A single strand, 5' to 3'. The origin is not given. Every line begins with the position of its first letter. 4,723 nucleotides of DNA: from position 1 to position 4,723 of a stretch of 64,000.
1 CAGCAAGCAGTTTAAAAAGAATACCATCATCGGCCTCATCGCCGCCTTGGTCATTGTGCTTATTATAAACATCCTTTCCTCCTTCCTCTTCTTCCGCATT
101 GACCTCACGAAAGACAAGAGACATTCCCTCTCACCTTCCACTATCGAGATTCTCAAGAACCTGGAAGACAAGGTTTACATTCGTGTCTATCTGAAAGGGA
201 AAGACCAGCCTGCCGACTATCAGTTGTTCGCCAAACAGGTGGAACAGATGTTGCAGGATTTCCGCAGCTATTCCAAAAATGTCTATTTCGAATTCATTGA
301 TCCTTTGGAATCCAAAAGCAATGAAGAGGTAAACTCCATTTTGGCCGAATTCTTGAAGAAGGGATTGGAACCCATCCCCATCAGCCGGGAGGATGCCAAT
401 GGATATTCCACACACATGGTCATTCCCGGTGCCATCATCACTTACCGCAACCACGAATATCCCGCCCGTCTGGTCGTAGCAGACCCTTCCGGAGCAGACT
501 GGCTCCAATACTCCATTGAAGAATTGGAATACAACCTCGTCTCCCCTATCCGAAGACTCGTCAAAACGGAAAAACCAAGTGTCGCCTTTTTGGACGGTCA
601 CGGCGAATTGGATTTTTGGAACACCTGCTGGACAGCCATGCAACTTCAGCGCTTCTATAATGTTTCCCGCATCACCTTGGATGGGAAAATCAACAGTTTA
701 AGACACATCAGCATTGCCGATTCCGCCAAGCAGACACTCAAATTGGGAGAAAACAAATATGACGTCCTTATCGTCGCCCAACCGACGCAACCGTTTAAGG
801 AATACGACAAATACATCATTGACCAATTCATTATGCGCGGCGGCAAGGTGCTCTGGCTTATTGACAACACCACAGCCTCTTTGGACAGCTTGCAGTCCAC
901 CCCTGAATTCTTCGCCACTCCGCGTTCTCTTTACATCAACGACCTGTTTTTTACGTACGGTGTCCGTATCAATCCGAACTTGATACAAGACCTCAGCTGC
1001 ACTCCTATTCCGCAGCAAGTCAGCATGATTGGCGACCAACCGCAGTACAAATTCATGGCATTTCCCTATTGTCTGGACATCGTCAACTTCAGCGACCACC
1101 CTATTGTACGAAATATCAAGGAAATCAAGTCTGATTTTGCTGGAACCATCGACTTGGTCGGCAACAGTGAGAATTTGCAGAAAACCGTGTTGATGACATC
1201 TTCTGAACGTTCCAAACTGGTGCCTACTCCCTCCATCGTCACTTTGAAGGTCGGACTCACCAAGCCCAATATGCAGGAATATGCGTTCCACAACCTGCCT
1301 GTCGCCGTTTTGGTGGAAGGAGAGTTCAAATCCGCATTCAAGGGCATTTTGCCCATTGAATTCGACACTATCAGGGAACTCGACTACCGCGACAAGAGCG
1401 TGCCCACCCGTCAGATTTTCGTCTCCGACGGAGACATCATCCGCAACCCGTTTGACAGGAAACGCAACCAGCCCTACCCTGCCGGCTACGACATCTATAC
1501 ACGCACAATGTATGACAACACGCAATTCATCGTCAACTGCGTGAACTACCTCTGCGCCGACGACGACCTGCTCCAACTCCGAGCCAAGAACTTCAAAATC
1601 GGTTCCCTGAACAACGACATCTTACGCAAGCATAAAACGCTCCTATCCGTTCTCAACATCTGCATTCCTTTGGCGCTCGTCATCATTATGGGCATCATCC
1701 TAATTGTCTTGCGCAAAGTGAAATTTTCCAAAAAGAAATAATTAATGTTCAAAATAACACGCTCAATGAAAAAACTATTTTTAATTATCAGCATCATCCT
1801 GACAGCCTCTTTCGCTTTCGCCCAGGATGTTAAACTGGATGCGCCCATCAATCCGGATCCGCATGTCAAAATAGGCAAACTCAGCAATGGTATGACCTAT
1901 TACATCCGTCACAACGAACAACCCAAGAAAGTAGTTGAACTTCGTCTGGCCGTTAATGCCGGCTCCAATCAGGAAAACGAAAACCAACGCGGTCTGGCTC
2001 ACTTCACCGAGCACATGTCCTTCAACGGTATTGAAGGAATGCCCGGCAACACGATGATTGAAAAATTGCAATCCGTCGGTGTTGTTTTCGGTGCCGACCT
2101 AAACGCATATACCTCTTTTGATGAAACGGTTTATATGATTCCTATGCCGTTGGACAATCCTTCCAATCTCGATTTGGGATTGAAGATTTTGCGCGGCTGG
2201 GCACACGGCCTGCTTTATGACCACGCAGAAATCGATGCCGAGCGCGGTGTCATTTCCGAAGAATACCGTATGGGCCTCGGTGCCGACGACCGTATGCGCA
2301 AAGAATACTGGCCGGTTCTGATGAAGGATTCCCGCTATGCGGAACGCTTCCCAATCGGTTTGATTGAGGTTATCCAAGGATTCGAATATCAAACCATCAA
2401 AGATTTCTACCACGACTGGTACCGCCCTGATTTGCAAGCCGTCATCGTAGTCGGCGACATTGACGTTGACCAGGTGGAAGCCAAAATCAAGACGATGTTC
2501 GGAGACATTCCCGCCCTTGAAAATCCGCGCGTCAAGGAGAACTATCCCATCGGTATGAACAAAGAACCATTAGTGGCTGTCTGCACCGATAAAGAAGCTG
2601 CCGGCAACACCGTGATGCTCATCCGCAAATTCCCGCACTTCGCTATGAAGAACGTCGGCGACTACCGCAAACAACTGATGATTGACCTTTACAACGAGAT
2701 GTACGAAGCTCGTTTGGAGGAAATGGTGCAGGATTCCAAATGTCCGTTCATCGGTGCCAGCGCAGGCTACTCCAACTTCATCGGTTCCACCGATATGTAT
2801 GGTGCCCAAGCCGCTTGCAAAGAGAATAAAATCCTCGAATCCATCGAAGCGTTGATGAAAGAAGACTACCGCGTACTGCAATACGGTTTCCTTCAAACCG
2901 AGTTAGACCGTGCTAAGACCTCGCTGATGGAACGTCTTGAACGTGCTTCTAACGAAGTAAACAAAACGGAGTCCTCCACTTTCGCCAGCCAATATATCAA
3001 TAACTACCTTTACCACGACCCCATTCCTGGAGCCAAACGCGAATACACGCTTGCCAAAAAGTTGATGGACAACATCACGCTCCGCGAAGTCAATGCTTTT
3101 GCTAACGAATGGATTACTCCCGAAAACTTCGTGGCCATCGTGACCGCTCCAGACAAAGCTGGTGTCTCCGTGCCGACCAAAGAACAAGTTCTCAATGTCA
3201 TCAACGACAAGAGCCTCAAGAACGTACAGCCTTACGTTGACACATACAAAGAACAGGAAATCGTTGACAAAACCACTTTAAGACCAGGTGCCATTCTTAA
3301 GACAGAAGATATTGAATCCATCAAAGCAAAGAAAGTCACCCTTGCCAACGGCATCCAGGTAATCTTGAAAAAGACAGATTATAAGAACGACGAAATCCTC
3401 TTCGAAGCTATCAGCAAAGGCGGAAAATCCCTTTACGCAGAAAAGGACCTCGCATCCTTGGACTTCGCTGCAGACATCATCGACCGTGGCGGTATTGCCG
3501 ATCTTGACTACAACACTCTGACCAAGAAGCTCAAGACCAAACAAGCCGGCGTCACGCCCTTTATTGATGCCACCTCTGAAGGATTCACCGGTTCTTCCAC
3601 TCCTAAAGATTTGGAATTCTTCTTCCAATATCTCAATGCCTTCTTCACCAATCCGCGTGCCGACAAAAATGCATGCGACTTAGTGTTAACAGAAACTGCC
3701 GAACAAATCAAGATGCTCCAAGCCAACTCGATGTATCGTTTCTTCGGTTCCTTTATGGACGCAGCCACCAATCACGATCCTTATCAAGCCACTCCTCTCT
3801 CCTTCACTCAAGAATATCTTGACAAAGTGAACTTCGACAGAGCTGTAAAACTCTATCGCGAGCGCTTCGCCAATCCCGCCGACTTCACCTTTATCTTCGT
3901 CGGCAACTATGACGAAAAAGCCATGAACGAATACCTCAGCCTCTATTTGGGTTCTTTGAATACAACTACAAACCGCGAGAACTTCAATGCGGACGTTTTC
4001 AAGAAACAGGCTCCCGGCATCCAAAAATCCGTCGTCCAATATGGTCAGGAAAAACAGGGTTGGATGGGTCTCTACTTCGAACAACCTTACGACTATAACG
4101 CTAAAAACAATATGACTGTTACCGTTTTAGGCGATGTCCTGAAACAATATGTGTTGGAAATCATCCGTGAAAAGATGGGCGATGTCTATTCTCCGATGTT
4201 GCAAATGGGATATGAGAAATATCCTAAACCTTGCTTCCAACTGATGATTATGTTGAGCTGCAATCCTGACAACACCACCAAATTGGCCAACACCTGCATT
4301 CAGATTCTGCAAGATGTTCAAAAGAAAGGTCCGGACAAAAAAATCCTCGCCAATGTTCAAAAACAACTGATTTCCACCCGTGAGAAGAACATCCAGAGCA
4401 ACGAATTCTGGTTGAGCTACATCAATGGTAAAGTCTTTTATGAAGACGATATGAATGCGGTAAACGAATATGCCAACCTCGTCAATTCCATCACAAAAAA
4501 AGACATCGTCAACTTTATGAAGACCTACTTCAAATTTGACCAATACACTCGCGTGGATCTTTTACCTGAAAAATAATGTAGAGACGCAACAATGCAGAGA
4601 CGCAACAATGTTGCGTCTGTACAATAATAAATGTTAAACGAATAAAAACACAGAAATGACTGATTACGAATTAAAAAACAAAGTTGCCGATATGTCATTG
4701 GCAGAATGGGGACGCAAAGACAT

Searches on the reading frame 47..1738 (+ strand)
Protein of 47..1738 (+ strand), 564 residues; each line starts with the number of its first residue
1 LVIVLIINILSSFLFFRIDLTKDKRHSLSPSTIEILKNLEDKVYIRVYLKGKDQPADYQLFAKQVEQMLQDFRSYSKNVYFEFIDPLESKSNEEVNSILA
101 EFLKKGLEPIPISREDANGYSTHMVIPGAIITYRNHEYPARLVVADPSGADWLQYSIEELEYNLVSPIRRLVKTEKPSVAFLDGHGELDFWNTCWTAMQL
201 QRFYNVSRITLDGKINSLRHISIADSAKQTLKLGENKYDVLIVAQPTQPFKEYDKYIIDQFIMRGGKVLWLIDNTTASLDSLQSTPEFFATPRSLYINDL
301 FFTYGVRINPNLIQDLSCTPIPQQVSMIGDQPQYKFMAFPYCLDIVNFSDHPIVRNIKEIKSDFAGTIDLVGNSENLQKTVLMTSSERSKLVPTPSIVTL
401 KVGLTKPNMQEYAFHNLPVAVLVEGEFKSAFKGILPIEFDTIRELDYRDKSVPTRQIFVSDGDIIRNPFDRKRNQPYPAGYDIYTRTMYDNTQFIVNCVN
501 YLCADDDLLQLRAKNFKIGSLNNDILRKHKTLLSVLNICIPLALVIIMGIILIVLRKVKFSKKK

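Call 55: search_protein_families(library=pfam, proteins=[window:47-1738:+], max_evalue=0.001)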
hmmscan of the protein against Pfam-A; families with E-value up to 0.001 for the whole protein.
window:47-1738:+ (564 aa): 2 families
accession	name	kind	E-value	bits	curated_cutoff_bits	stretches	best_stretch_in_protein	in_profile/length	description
PF09822.16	ABC_transp_aux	-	7.6e-77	258.8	34.7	1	176-498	1-288/288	ABC-type uncharacterized transport system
PF23357.1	DUF7088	-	9.2e-26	90.5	27.8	1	22-132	1-105/105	Domain of unknown function (DUF7088)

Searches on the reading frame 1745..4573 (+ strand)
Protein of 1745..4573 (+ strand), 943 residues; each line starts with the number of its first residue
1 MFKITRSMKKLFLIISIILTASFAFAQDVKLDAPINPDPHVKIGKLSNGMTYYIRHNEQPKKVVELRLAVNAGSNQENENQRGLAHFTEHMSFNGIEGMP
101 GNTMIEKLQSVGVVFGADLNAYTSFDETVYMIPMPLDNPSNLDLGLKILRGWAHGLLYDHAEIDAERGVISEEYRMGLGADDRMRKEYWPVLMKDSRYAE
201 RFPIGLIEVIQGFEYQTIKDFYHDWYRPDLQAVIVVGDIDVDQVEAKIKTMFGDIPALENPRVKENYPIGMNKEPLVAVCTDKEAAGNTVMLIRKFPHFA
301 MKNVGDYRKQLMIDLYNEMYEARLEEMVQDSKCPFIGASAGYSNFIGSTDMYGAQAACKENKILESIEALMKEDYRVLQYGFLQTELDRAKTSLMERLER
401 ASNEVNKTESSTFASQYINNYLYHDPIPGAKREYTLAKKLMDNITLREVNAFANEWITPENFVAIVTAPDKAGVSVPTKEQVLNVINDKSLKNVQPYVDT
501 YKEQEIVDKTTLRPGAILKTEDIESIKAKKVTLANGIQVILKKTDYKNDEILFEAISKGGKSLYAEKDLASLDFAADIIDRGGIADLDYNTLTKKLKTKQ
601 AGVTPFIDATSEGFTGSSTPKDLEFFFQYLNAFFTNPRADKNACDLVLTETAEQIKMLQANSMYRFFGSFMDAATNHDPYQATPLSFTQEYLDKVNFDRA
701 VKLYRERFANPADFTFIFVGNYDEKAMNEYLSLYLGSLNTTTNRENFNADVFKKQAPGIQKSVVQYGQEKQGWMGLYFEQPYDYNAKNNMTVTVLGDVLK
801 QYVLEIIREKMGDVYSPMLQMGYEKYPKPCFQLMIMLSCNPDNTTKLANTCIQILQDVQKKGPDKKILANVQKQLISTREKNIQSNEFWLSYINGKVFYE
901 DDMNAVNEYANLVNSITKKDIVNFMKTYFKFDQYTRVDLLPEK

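Call 55: search_protein_families(library=pfam, proteins=[window:1745-4573:+], max_evalue=0.001)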
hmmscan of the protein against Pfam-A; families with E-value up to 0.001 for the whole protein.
window:1745-4573:+ (943 aa): 2 families
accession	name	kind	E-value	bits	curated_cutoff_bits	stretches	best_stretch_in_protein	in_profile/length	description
PF05193.26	Peptidase_M16_C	-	1.8e-32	113.1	23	2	213-394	2-181/181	Peptidase M16 inactive domain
PF00675.25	Peptidase_M16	-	3.8e-23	82.5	22.3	1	56-175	5-117/149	Insulinase (Peptidase family M16)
